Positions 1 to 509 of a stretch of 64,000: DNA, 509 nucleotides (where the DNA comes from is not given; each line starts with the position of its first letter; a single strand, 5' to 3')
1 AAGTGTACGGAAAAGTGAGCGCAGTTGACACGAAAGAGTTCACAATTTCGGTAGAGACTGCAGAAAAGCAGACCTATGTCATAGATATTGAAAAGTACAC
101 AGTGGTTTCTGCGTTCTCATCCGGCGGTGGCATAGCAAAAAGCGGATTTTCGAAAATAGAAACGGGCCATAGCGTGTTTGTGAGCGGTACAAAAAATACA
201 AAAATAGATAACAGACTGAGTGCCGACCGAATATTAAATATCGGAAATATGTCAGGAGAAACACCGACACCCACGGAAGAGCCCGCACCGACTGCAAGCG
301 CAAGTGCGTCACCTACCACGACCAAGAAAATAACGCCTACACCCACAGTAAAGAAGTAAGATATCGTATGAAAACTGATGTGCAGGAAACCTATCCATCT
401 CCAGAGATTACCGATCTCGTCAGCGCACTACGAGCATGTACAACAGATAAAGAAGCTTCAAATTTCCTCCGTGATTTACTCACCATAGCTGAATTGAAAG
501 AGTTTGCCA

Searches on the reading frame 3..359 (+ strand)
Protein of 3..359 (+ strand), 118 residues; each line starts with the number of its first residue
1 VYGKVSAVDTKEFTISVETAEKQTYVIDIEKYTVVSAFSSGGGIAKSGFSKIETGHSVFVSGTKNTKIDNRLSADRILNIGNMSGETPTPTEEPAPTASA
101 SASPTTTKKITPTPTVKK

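Call 93: search_protein_families(library=padloc, alignment_id=A5, max_evalue=0.00001)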
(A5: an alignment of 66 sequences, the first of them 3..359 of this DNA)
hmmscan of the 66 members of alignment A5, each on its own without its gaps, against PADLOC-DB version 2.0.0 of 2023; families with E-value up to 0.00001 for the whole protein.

A. member 1, window:3-359:+ (118 aa): 0 families

B. families by the number of members that match (of 66 scanned): 5 families
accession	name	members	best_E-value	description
PDLC02960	RT-Protease_XI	1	9.5e-16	single gene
PDLC02959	RT-Protease_XI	1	6.2e-15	single gene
PDLC04135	mad3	1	2.7e-09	mads_3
PDLC04593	PDC-M35A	1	5.3e-07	-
PDLC04082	SIR2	1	2.2e-06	-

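Call 94: search_protein_families(library=pfam, alignment_id=A5, max_evalue=0.00001)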
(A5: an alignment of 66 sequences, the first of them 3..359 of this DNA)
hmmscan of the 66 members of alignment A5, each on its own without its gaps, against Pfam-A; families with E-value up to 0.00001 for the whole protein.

A. member 1, window:3-359:+ (118 aa): 0 families

B. families by the number of members that match (of 66 scanned): 84 families (the first 25 are shown)
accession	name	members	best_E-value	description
PF00702.32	Hydrolase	3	1.1e-24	haloacid dehalogenase-like hydrolase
PF01207.24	Dus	2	1.2e-60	Dihydrouridine synthase (Dus)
PF07690.21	MFS_1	2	2.4e-58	Major Facilitator Superfamily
PF00155.27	Aminotran_1_2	2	4.3e-51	Aminotransferase class I and II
PF13180.12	PDZ_2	2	3e-18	PDZ domain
PF13419.12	HAD_2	2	1.4e-17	Haloacid dehalogenase-like hydrolase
PF12146.15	Hydrolase_4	2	3.6e-17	Serine aminopeptidase, S33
PF00561.26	Abhydrolase_1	2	1.2e-16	alpha/beta hydrolase fold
PF00595.29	PDZ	2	6e-13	PDZ domain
PF17820.7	PDZ_6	2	1.3e-12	PDZ domain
PF12697.13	Abhydrolase_6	2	4e-10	Alpha/beta hydrolase family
PF01053.26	Cys_Met_Meta_PP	2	9.4e-08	Cys/Met metabolism PLP-dependent enzyme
PF01406.26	tRNA-synt_1e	1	3.7e-98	tRNA synthetases class I (C) catalytic domain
PF00291.31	PALP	1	4.8e-83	Pyridoxal-phosphate dependent enzyme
PF00977.27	His_biosynth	1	4.1e-80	Histidine biosynthesis protein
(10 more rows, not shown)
